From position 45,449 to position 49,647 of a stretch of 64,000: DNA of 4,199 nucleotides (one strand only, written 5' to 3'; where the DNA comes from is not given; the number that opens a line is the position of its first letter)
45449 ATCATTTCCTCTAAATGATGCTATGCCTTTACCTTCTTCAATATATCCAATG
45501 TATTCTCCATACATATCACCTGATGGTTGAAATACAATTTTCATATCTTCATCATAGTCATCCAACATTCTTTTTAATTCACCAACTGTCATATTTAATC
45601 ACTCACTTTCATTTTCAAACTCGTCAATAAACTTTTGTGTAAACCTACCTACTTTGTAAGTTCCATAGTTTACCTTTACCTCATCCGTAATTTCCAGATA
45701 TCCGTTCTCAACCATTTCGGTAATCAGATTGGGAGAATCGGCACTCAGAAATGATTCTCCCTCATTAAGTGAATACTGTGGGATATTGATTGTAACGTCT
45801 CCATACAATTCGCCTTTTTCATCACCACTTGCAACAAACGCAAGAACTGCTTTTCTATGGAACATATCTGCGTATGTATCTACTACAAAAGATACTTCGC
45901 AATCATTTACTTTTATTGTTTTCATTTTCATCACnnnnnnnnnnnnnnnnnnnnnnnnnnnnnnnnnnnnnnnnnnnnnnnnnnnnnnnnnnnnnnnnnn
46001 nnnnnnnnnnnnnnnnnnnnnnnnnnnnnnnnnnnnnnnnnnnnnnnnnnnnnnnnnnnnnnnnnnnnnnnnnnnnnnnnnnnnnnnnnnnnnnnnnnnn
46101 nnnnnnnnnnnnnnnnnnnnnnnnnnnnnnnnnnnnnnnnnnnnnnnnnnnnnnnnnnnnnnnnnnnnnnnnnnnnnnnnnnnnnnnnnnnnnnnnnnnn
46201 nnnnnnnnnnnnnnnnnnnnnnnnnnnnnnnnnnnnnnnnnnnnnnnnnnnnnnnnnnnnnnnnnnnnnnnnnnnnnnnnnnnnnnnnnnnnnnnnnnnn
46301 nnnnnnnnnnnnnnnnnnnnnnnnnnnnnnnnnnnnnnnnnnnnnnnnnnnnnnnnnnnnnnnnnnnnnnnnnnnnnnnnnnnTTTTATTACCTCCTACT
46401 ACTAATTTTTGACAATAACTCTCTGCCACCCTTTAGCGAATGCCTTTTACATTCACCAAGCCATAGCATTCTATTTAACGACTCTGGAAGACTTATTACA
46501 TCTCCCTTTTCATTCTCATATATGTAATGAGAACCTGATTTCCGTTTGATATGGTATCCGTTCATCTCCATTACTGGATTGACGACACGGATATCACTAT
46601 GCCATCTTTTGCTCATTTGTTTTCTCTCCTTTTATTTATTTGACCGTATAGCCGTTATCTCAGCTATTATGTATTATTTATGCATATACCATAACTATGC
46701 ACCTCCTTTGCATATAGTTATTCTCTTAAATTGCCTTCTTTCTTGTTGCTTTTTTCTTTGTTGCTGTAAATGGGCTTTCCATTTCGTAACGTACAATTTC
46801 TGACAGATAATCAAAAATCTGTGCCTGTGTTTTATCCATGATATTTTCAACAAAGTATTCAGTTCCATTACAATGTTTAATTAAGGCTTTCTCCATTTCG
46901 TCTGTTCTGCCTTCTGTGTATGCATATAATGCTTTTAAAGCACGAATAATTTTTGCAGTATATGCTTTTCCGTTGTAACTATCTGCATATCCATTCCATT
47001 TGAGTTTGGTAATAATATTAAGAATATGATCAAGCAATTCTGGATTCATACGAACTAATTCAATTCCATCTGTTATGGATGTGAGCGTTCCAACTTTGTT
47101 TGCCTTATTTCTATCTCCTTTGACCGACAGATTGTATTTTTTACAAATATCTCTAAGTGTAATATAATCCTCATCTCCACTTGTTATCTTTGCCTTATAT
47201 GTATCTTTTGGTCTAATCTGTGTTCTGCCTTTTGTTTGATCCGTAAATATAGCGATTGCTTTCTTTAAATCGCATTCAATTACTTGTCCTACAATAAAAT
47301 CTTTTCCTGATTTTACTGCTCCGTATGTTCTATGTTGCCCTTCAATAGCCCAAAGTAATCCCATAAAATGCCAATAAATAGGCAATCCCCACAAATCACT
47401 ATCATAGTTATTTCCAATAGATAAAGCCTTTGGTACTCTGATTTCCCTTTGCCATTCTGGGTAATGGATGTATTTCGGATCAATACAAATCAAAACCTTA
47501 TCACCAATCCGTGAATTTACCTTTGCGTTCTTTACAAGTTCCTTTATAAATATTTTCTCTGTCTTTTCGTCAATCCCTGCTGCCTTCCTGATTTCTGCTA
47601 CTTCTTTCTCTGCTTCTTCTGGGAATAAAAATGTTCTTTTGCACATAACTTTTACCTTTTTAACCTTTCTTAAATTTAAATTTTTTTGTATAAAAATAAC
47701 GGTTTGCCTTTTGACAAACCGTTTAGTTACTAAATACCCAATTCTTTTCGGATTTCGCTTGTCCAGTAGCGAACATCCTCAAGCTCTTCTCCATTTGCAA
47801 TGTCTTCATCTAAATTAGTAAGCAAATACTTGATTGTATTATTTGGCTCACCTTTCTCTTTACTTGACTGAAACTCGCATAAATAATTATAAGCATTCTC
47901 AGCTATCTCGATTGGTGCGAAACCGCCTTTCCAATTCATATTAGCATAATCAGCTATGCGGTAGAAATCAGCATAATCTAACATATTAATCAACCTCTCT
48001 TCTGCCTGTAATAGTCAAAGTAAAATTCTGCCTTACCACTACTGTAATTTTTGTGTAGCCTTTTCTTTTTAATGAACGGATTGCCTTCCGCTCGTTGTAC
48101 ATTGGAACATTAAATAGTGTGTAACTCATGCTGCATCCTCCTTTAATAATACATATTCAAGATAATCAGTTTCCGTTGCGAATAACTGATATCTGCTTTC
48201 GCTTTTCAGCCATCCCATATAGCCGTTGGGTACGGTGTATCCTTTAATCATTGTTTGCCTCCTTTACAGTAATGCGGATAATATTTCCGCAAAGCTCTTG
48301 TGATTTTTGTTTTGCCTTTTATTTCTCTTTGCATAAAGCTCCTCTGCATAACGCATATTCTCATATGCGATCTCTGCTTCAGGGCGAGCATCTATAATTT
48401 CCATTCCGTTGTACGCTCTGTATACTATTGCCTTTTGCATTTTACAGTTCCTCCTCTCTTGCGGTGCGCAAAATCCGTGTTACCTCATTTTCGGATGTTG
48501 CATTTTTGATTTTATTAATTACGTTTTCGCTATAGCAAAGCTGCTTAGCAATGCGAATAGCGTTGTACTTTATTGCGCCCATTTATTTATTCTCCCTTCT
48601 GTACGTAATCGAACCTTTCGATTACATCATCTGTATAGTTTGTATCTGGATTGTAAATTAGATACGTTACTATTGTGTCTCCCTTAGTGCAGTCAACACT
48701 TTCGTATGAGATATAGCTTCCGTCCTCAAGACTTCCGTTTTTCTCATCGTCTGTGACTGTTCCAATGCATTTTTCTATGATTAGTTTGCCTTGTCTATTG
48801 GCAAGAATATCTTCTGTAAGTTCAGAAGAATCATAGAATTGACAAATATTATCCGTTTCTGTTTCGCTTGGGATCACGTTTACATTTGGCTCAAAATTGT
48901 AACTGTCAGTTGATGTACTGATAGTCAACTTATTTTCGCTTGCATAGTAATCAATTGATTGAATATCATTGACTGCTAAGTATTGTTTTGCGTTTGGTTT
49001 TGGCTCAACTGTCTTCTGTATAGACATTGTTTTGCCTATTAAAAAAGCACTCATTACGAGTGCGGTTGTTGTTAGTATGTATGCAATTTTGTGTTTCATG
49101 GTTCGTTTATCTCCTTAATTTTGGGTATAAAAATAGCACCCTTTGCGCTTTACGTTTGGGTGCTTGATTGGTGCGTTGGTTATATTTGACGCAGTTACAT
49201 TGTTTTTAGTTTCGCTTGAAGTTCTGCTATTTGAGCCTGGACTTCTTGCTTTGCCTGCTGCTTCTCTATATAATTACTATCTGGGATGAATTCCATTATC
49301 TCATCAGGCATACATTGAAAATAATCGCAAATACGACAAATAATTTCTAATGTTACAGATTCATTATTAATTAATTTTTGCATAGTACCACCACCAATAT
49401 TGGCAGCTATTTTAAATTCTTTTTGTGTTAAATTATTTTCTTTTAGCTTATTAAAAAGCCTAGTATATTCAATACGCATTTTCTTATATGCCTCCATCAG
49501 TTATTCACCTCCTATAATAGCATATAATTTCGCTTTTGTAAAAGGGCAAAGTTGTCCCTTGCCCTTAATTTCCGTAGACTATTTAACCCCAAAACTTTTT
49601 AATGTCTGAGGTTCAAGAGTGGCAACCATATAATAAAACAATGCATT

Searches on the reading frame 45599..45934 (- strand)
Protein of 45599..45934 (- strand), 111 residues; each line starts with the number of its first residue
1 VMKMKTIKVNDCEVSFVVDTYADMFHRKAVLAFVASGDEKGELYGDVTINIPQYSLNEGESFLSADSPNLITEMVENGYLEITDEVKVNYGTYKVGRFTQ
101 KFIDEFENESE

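Call 41: search_protein_families(library=pfam, proteins=[window:45599-45934:-], max_evalue=0.01)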
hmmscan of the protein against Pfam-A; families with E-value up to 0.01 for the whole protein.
window:45599-45934:- (111 aa): 1 family
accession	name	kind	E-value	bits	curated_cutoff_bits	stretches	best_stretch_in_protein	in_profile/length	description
PF14190.11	DUF4313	-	9e-06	25.9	27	1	30-107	14-93/104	Domain of unknown function (DUF4313)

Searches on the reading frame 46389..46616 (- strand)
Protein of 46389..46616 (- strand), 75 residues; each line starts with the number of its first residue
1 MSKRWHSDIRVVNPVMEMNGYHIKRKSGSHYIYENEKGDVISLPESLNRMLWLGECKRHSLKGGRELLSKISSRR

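Call 41: search_protein_families(library=pfam, proteins=[window:46389-46616:-], max_evalue=0.01)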
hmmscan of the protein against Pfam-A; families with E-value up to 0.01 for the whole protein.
window:46389-46616:- (75 aa): 1 family
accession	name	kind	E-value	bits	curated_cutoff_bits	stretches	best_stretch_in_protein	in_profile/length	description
PF07927.17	HicA_toxin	-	0.00028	21.4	27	1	15-42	7-35/58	HicA toxin of bacterial toxin-antitoxin,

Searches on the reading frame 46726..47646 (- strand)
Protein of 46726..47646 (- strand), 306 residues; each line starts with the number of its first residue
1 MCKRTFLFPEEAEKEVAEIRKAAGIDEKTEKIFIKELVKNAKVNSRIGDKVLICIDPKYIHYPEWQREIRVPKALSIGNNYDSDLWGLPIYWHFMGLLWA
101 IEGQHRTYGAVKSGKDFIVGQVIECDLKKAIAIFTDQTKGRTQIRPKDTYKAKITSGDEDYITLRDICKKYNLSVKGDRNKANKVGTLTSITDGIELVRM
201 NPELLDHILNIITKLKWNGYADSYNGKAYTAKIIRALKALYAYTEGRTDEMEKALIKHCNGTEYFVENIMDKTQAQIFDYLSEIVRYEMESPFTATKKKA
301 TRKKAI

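Call 4: search_protein_families(library=pfam, proteins=[window:46726-47646:-], max_evalue=1)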
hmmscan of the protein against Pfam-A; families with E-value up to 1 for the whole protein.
window:46726-47646:- (306 aa): 2 families
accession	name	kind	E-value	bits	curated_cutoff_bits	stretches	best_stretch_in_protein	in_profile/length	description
PF20354.3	DUF6649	-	0.017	15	27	1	97-173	50-124/227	Family of unknown function (DUF6649)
PF02037.33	SAP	-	0.057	13.5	23.9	1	164-180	10-26/37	SAP domain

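Call 5: search_protein_families(library=phrogs, proteins=[window:46726-47646:-], max_evalue=0.01)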
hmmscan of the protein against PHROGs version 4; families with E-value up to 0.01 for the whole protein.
window:46726-47646:- (306 aa): 0 families

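Call 10: search_protein_families(library=padloc, proteins=[window:46726-47646:-], max_evalue=0.1)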
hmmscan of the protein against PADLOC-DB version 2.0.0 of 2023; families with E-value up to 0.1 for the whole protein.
window:46726-47646:- (306 aa): 0 families

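Call 12: find_homologous_proteins(query=window:46726-47646:-)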
Query window:46726-47646:- (306 aa): 293 proteins with E <= 0.001 among 1290 candidates; the best 120 are listed.
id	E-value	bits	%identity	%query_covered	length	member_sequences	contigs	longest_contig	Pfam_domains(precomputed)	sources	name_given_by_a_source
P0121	1.0e-194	664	95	100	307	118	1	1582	-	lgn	-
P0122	6.5e-176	602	84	100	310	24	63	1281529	-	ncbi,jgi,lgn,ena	jgi:hypothetical protein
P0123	1.8e-172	591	83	99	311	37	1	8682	-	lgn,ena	-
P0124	5.2e-170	583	83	100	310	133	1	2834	-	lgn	-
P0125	7.8e-169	579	84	96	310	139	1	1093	-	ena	-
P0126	2.1e-168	577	81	100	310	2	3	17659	-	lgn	-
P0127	2.4e-168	577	82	99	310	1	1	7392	-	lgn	-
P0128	2.5e-168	577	82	99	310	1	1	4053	-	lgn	-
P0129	3.3e-168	577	82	99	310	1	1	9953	-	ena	-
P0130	4.5e-168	576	82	99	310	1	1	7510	-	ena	-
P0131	7.8e-168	575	84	96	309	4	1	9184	-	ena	-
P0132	8.5e-168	575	82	99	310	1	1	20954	-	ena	-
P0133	1.3e-167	575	83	97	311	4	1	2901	-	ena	-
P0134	7.7e-167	572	80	100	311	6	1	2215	-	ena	-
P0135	9.4e-164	562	79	99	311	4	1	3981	-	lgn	-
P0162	1.0e-116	408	60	96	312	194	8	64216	PF20188.5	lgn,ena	-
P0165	1.8e-114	400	58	99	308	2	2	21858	PF20188.5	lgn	-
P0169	2.4e-113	397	59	96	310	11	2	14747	PF20188.5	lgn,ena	-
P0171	4.4e-113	396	58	99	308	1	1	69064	PF20188.5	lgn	-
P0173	8.1e-113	395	58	100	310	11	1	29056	PF20188.5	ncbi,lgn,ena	-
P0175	1.2e-112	394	59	96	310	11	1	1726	PF20188.5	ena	-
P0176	1.2e-112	394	58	96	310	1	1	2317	PF20188.5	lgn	-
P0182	3.6e-111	389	58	99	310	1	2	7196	PF20188.5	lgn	-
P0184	4.3e-111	389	58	96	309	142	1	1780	PF20188.5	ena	-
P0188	6.2e-111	389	57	96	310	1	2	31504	PF20188.5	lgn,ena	-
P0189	6.8e-111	388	58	99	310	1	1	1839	PF20188.5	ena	-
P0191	8.7e-111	388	56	99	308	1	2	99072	PF20188.5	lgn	-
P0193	1.1e-110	388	58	99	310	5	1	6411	PF20188.5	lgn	-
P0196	1.8e-110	387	58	99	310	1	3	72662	PF20188.5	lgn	-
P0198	2.2e-110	387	56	96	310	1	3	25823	PF20188.5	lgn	-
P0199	5.4e-110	386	56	96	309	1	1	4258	PF20188.5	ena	-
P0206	2.0e-109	384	56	100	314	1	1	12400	PF20188.5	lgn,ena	-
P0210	4.0e-109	383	55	99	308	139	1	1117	PF20188.5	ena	-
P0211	5.2e-109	382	55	96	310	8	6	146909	PF20188.5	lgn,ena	-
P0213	1.5e-108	381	54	100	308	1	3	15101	PF20188.5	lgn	-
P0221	9.9e-108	378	54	96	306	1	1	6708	PF20188.5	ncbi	-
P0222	1.1e-107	378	56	99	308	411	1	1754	PF20188.5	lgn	-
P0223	1.9e-107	377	54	100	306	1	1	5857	PF20188.5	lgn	-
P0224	1.9e-107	377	55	99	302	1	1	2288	PF20188.5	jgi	jgi:hypothetical protein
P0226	2.3e-107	377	62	88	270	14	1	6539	PF20188.5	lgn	-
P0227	2.5e-107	377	54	100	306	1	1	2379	PF20188.5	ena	-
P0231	3.5e-107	376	56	96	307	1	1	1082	PF20188.5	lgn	-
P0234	6.8e-107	375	54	100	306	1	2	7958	PF20188.5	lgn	-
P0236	1.6e-106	374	55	96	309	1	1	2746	PF20188.5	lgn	-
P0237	1.8e-106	374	54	100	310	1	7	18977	PF20188.5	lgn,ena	-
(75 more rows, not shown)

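Call 15: search_solved_structures(query=window:46726-47646:-, max_evalue=10)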
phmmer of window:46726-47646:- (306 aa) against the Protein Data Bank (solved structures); distinct sequences matched with E-value up to 10: 3.
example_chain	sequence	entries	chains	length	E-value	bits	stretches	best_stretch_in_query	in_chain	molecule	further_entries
6pzz_H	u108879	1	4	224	1.8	11.1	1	215-283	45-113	NA-80 fragment antibody heavy chain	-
6pzg_H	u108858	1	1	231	1.9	11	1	215-283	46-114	NA-80 Fab heavy chain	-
8ulk_D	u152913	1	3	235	2.1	10.9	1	215-289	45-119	1G12 Fab heavy chain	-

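Call 20: search_solved_structures(query=A2, max_evalue=10, show_alignments=2)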
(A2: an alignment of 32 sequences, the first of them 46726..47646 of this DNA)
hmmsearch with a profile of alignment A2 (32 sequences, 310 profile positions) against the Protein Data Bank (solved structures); distinct sequences matched with E-value up to 10: 0.

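Call 25: search_protein_families(library=pfam, alignment_id=A2, max_evalue=0.01)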
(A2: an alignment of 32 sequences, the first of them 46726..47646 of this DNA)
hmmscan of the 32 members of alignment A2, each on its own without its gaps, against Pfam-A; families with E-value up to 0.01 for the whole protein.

A. member 1, window:46726-47646:- (306 aa): 0 families

B. families by the number of members that match (of 32 scanned): 2 families
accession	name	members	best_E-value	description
PF20188.4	DUF6551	22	8.6e-08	Family of unknown function (DUF6551)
PF08857.17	ParBc_2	3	0.0022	Putative ParB-like nuclease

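Call 27: search_dna_similar(query=window:46726-47646:-, collection=phages, mode=protein, max_rows=25)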
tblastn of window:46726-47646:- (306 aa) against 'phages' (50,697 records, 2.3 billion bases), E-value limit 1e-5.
No match.

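Call 29: search_dna_similar(query=window:46726-47646:-, collection=plasmids, mode=protein, max_rows=25)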
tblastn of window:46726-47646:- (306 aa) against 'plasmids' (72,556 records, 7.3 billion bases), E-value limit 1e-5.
No match.

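Call 32: predict_structure(alignment_id=A2)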
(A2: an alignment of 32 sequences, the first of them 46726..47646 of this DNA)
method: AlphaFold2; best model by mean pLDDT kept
length: 306 residues; sequences in the alignment: 32
mean_pLDDT: 84.0   pTM: 0.78
mean pLDDT of the five models: 84.0, 83.3, 83.1, 82.3, 76.3
residues with pLDDT >= 90: 153; 70-90: 112; 50-70: 19; < 50: 22
segments of 3 or more residues with pLDDT < 50: 139-145, 220-222, 297-306
pLDDT, mean of each block of 10 residues (from residue 1): 76 96 94 97 91 96 90 89 81 96 91 92 93 69 56 91 93 83 77 90 92 76 61 89 84 91 84 91 88 52 35
secondary structure, 60 per line:
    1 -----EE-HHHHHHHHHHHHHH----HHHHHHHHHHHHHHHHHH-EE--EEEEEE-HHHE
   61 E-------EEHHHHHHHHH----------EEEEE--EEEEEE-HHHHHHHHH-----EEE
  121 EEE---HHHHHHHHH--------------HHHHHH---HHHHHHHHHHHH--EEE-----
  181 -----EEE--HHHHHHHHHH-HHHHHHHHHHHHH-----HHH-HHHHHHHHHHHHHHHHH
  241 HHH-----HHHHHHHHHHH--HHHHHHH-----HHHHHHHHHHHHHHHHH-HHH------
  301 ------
elements in order: H9-22 H27-44 E50-55 H71-79 E90-94 E97-102 H104-112 E118-123 H127-135 H150-155 H159-170 E173-175 E186-188 H191-200 H202-214 H224-243 H249-259 H262-268 H274-290

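Call 42: find_encoding_contigs(protein=window:46726-47646:-, flank=8000, max_places=3)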
Protein window:46726-47646:- (306 aa): 24 contigs read that carry it; 3 places shown.
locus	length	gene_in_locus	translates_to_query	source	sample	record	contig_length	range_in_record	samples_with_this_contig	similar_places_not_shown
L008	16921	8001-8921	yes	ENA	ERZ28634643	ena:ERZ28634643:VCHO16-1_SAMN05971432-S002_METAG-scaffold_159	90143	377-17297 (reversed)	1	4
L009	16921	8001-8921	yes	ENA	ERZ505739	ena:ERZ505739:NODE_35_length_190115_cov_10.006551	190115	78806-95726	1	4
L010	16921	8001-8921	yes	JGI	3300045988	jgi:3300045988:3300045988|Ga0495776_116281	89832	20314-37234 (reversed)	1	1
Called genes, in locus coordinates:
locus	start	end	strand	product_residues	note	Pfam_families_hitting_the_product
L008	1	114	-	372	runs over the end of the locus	PF01541:GIY-YIG (weak)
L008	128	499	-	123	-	-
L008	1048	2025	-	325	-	PF12873:DUF3825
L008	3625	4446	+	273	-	-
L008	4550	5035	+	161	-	-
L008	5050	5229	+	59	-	-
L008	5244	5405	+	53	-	-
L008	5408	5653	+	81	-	-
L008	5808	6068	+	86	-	-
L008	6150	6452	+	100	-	PF13443:HTH_26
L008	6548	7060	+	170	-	-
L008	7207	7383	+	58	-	-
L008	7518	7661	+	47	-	-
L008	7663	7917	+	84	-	-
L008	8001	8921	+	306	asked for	-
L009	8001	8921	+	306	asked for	-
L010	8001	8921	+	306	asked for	-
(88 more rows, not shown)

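Call 79: find_related_loci(query=A2, collection=viral_contigs, flank=5000)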
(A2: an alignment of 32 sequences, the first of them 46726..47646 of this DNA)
Query A2 (306 aa) in viral_contigs; peptide patterns used: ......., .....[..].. (x = any residue, [..] = any of these).
236 stretches matched a pattern; 147 encode a relative of the query (tblastn E <= 1e-3); the best 80 are kept; 80 distinct loci.
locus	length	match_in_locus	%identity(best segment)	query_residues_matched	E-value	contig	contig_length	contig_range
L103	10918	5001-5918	100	1-306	0e+0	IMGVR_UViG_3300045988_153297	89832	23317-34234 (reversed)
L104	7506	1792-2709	99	1-306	0e+0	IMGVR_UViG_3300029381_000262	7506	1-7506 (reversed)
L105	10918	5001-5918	98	1-306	0e+0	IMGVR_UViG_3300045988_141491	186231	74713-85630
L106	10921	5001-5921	95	1-306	0e+0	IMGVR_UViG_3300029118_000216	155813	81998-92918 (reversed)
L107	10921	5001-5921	95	1-306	0e+0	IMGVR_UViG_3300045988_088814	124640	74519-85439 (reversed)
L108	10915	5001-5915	92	1-305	0e+0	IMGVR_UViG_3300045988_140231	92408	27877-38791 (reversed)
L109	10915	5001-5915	92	1-305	0e+0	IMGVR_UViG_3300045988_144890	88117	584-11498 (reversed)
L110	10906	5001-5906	86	1-302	0e+0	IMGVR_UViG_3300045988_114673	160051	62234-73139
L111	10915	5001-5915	83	1-305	2e-176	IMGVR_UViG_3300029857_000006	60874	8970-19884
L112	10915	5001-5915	82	1-305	7e-176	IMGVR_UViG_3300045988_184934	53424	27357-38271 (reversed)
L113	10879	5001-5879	84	1-293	2e-171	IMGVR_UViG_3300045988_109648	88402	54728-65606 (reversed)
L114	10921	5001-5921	80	1-306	3e-170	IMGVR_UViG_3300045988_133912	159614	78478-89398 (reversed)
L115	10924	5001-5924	79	1-304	3e-167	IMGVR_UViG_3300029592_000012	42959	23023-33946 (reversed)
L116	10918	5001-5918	64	1-306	6e-130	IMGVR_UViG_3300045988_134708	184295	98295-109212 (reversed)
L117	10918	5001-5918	64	1-306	3e-129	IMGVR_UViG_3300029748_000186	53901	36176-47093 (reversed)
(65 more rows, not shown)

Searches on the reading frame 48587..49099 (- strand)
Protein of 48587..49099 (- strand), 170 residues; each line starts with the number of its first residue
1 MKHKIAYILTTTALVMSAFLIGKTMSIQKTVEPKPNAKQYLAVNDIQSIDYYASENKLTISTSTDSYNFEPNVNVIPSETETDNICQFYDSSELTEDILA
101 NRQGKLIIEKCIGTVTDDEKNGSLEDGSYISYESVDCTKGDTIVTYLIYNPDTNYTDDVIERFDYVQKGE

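Call 41: search_protein_families(library=pfam, proteins=[window:48587-49099:-], max_evalue=0.01)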
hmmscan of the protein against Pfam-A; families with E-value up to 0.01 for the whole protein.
window:48587-49099:- (170 aa): 1 family
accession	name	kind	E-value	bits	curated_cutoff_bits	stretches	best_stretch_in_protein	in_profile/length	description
PF17651.6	Raco_middle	-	0.0062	16.6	26.8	0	132-168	14-50/163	RACo middle region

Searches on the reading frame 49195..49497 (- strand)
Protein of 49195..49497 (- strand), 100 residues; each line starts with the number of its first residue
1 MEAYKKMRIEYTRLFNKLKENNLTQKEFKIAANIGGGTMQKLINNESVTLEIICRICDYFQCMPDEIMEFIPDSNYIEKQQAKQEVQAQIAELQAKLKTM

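Call 41: search_protein_families(library=pfam, proteins=[window:49195-49497:-], max_evalue=0.01)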
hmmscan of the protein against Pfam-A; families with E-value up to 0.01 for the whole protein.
window:49195-49497:- (100 aa): 3 families
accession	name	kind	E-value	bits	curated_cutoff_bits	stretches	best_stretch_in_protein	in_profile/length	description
PF13443.12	HTH_26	-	8.4e-13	48.8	22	1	16-73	4-63/63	Cro/C1-type HTH DNA-binding domain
PF18377.6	FERM_F2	-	0.0066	16.8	26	1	39-95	51-107/131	FERM F2 acyl-CoA binding protein-like domain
PF01381.28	HTH_3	-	0.0082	16.6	23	0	17-66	4-54/55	Helix-turn-helix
